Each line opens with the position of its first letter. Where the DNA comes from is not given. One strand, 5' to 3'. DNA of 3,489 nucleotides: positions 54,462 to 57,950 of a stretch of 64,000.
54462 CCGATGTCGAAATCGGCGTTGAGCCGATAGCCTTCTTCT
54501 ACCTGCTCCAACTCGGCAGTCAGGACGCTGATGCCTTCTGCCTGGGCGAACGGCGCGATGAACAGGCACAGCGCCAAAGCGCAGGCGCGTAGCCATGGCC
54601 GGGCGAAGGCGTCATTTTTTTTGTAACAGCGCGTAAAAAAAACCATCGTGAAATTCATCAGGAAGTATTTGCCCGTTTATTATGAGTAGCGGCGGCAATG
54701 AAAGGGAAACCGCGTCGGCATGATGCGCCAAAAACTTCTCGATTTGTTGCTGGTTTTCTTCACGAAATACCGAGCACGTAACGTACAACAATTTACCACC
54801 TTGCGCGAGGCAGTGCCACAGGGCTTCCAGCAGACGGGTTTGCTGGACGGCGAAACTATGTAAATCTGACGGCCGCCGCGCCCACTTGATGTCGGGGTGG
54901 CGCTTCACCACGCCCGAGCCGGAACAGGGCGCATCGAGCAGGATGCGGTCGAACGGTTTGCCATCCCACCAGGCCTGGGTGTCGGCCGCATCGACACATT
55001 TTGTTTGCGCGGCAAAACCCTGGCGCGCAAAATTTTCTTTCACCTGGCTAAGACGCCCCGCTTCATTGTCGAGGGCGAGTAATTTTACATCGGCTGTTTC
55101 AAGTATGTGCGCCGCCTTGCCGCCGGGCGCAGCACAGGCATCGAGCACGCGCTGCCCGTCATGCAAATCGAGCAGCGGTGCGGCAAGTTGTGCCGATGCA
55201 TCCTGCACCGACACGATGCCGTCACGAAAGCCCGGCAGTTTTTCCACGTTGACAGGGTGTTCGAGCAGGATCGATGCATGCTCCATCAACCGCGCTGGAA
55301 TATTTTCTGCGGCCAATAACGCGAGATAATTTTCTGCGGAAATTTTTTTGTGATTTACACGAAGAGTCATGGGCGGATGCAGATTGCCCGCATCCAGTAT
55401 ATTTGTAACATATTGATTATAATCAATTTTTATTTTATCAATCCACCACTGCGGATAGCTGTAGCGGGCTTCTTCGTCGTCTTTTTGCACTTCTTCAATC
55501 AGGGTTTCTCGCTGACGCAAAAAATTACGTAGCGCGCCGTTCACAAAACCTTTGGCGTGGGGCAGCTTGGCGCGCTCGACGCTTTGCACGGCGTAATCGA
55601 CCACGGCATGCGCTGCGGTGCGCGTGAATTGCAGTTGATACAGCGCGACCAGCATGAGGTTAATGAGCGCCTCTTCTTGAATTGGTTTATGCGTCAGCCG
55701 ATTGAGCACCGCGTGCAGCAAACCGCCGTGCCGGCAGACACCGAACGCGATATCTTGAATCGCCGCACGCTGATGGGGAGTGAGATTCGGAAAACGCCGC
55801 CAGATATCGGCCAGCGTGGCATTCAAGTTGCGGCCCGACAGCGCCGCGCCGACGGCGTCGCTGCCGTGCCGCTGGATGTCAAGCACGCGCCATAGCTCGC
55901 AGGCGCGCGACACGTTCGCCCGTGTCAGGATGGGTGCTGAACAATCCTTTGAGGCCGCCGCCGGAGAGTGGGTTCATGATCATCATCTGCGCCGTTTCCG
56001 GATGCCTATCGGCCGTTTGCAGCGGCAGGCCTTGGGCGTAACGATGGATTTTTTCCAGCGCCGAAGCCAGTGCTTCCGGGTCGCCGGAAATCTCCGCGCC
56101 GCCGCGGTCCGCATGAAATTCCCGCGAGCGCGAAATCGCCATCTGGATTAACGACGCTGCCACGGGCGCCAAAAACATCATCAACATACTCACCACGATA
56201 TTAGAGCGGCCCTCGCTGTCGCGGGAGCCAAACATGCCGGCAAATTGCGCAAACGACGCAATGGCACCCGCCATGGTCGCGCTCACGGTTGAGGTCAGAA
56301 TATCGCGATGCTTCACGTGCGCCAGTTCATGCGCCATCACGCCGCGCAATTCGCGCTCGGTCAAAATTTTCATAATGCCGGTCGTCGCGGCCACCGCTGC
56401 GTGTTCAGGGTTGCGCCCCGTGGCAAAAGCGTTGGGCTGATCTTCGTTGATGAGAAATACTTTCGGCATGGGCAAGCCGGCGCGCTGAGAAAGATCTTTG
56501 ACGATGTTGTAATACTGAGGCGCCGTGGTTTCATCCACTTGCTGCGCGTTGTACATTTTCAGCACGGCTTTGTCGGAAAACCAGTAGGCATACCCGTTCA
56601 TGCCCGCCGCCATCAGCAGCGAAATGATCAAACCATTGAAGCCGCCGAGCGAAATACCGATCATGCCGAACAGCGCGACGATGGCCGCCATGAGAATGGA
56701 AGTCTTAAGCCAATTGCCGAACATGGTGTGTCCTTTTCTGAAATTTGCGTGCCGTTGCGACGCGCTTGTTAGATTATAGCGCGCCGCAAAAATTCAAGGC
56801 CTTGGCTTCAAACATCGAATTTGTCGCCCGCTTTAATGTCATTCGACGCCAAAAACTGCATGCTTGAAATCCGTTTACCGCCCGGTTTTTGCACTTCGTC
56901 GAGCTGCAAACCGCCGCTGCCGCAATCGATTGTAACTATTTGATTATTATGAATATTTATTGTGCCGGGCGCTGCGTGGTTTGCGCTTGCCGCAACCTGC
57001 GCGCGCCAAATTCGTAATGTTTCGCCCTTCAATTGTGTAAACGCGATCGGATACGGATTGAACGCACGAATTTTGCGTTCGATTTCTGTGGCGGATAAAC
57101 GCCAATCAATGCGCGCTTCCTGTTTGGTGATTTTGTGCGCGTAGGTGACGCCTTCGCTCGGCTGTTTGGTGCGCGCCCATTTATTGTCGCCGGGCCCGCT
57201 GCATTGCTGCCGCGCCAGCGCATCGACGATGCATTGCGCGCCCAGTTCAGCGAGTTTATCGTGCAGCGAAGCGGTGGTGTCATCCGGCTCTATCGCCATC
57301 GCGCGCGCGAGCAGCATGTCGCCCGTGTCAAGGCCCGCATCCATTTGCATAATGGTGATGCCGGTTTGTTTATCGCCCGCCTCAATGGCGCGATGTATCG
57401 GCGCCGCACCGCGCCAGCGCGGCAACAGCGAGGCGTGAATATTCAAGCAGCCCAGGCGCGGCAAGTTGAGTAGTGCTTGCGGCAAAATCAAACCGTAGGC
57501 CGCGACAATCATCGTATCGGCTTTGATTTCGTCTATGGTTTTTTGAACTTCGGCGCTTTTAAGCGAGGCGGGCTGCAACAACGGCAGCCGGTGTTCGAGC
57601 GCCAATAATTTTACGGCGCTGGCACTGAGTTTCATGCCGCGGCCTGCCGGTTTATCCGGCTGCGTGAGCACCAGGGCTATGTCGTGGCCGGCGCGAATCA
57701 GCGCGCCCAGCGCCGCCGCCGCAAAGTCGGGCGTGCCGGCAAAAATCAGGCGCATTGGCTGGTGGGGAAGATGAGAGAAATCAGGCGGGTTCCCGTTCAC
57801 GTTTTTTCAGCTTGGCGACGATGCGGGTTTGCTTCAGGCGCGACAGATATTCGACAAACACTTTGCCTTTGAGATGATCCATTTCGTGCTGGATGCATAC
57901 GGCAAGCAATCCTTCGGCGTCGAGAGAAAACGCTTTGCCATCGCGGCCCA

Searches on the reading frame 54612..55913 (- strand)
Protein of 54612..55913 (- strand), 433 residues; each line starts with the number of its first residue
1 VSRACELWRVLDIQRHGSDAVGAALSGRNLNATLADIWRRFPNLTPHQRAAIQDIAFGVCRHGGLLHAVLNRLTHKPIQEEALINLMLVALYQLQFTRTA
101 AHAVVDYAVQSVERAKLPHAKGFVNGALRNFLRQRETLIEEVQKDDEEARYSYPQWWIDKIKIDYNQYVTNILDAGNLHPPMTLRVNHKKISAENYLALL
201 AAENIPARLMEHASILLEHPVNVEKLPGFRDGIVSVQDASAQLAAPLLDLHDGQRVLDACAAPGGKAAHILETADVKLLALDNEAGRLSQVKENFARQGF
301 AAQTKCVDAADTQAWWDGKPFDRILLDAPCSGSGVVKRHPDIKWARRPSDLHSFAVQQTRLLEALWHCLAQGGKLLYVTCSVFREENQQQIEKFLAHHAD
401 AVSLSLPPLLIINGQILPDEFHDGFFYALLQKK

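Call 13: search_protein_families(library=ncbifam, max_evalue=1e-8, proteins=[window:54612-55913:-])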
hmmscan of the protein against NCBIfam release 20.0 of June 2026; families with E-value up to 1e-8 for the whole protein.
window:54612-55913:- (433 aa): 9 families
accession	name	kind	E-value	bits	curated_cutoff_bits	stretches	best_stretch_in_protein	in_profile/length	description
NF008149.0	PRK10901.1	equivalog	6.2e-156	519.7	375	1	21-433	19-433/434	16S rRNA (cytosine(967)-C(5))-methyltransferase RsmB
TIGR00563.1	rsmB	equivalog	1.1e-100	337.8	269.05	1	43-433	30-436/437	16S rRNA (cytosine(967)-C(5))-methyltransferase RsmB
NF011494.0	PRK14902.1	equivalog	5.2e-83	279.3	319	1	43-433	35-443/444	16S rRNA (cytosine(967)-C(5))-methyltransferase RsmB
NF011493.0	PRK14901.1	equivalog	1.5e-80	271.3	540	1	43-433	34-446/447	16S rRNA (cytosine(967)-C(5))-methyltransferase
NF011495.0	PRK14903.1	equivalog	3e-55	187.8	503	1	41-401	31-388/431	16S rRNA (cytosine(967)-C(5))-methyltransferase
TIGR00446.1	nop2p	subfamily_domain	2.7e-35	121.9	210.45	1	184-404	1-223/264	NOL1/NOP2/sun family putative RNA methylase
NF041567.1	mtaseRsmF_Thermus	equivalog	6.3e-29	100.8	690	1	184-400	25-241/443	16S rRNA (cytosine(1407)-C(5))-methyltransferase RsmF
NF008898.0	PRK11933.1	equivalog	3.7e-26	91.6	588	1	183-404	40-271/480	16S rRNA (cytosine(1407)-C(5))-methyltransferase RsmF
NF040814.1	tRNA_cyt_mtase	equivalog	1.6e-19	70.1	550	1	222-401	75-254/305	tRNA (cytosine(49)-C(5))-methyltransferase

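Call 16: find_related_loci(query=window:54612-55913:-, collection=genome_contigs, flank=10000)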
Query window:54612-55913:- (433 aa) in genome_contigs; peptide patterns used: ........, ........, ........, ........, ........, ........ (x = any residue, [..] = any of these).
600 stretches matched a pattern (row limit reached: there are more); 571 encode a relative of the query (tblastn E <= 1e-3); the best 80 are kept; 80 distinct loci.
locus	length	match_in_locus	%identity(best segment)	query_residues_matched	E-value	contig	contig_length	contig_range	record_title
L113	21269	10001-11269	55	10-432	2e-146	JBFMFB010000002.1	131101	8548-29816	MAG: Pseudomonadota bacterium isolate MAG260 MAG260_2, whole genome shotgun sequence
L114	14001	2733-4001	54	12-432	2e-144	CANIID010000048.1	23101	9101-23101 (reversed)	MAG: Betaproteobacteria bacterium isolate RE-9nov16-207 genome assembly, contig: RE-9nov16-C4219, whole genome shotgun s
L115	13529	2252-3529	56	10-432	4e-144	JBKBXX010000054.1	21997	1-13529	MAG: Burkholderiales bacterium isolate 21H_026.bin.9 NODE_2045_length_21997_cov_4.422106, whole genome shotgun sequence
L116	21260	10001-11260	54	10-432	3e-143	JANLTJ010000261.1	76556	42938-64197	MAG: Betaproteobacteria bacterium isolate OTE_25_metabat_186 OTE_25_k141_2659313, whole genome shotgun sequence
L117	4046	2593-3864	51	10-432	9e-146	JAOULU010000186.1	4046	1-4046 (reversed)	MAG: Nitrosomonas sp. isolate 8_1_Jan_SF_Bin93 8_1_Jan_SF_Bin93_scaffold_16791_c1, whole genome shotgun sequence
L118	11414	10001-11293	53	7-432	2e-141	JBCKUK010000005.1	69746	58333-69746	Methylophilaceae bacterium isolate SLM_MC1B_02-C23 Node_5_length_69746_cov_81.008742, whole genome shotgun sequence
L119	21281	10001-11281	52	7-432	2e-140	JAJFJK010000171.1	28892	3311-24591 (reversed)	MAG: Nitrosomonas sp. isolate OFTM255 OFTM255_170, whole genome shotgun sequence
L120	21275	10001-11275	52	9-432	2e-140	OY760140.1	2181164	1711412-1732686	MAG: Nitrosomonadaceae bacterium isolate 2461f355-7dcc-4798-bcc7-667a27d413ab genome assembly, chromosome: 1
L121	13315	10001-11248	53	14-432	2e-139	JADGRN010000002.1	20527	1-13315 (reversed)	MAG: Methylophilaceae bacterium isolate Chersky.10_8 contig-100_373, whole genome shotgun sequence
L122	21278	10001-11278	52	10-432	6e-139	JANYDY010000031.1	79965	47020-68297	MAG: Betaproteobacteria bacterium isolate 336R_metabinner_94 336R_k141_2088508, whole genome shotgun sequence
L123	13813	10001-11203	54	25-432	5e-138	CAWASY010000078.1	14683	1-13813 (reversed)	MAG: uncultured beta proteobacterium isolate MFD02832.bin.3.234 genome assembly, contig: contig_60234, whole genome shot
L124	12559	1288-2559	52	10-432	1e-137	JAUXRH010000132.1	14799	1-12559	MAG: Nitrosomonas sp. isolate C12_maxbin.059 C12_k141_304075, whole genome shotgun sequence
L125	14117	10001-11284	51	1-432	2e-137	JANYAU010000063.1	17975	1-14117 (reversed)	MAG: Betaproteobacteria bacterium isolate GL140_5_metabat_36 GL140_5_k141_3813828, whole genome shotgun sequence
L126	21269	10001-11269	50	14-433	1e-136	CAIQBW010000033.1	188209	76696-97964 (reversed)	MAG: uncultured Methylophilaceae bacterium isolate C24_bin-1711 genome assembly, contig: bin-1711:33/33, whole genome sh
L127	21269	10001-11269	50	14-433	2e-136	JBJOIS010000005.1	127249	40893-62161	MAG: Pseudomonadota bacterium isolate southforkpolouse_2019_sw_WHONDRS-S19S_0055_A_bin.38 scaffold_000048, whole genome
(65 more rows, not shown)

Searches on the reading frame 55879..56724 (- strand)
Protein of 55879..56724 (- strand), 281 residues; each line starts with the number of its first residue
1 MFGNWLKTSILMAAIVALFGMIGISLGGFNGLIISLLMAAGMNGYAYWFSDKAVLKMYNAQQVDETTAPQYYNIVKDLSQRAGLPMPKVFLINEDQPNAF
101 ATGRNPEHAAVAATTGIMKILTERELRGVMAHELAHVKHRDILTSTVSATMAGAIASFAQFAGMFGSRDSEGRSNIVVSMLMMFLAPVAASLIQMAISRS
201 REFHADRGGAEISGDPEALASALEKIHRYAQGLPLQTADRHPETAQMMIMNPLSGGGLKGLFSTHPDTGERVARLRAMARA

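Call 13: search_protein_families(library=ncbifam, max_evalue=1e-8, proteins=[window:55879-56724:-])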
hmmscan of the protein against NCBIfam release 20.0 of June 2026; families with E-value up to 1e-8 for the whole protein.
window:55879-56724:- (281 aa): 8 families
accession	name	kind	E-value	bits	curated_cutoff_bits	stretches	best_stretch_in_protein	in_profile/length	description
NF002826.0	PRK03001.1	equivalog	1.4e-142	474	369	1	2-280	2-280/285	zinc metalloprotease HtpX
NF002363.0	PRK01345.1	equivalog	1.2e-119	399.2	422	1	4-280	2-280/318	zinc metalloprotease HtpX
NF002839.0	PRK03072.1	equivalog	1.9e-100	335.7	412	1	4-280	8-286/291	zinc metalloprotease HtpX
NF003425.0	PRK04897.1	equivalog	4.2e-74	249.4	355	1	4-278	9-298/298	zinc metalloprotease HtpX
NF002669.0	PRK02391.1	equivalog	5.8e-68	229.2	341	1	8-280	18-293/298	zinc metalloprotease HtpX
NF003965.0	PRK05457.1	equivalog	1.6e-40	139.2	245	1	25-278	41-284/285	protease HtpX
NF002775.0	PRK02870.1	equivalog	9.5e-39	133.6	285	1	57-276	103-334/338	zinc metalloprotease HtpX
NF002322.0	PRK01265.1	equivalog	1.7e-26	93.5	275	1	12-250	21-271/325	zinc metalloprotease HtpX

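Call 36: find_encoding_contigs(protein=window:55879-56724:-, flank=10000, max_places=6)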
Protein window:55879-56724:- (281 aa): no gene with exactly this product is on record in the collection.

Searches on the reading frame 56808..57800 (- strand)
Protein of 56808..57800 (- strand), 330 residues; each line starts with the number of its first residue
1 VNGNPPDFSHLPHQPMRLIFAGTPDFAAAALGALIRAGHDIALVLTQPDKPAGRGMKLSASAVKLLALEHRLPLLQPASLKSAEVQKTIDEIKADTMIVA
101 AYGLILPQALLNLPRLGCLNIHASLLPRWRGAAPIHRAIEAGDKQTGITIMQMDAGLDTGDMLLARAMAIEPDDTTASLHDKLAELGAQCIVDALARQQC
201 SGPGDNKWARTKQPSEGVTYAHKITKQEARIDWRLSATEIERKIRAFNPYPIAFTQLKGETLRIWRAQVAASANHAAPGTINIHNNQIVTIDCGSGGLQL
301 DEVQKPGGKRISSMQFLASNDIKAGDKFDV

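Call 13: search_protein_families(library=ncbifam, max_evalue=1e-8, proteins=[window:56808-57800:-])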
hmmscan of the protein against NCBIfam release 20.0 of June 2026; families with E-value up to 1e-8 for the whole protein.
window:56808-57800:- (330 aa): 7 families
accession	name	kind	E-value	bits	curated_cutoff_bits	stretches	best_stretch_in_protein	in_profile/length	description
TIGR00460.1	fmt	equivalog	3.2e-90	302.4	201.5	1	16-326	1-310/315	methionyl-tRNA formyltransferase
NF005998.1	PRK08125.1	equivalog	4.1e-46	157.6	777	1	23-318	8-294/649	bifunctional UDP-4-amino-4-deoxy-L-arabinose formyltransferase/UDP-glucuronic acid oxidase ArnA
NF005414.0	PRK06988.1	equivalog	2.5e-44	151.5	316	1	17-314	4-299/311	formyltransferase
TIGR00639.1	PurN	equivalog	2.5e-18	66.3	150.1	1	83-196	69-182/192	phosphoribosylglycinamide formyltransferase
NF004684.0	PRK06027.1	subfamily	3.1e-12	46.8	223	1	82-183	154-255/286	formyltetrahydrofolate deformylase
TIGR00655.1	PurU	equivalog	1.3e-09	38.1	285.95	1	84-182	151-249/280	formyltetrahydrofolate deformylase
NF005755.0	PRK07579.1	equivalog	8.4e-09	35.6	238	0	105-235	77-199/245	dTDP-4-amino-4,6-dideoxyglucose formyltransferase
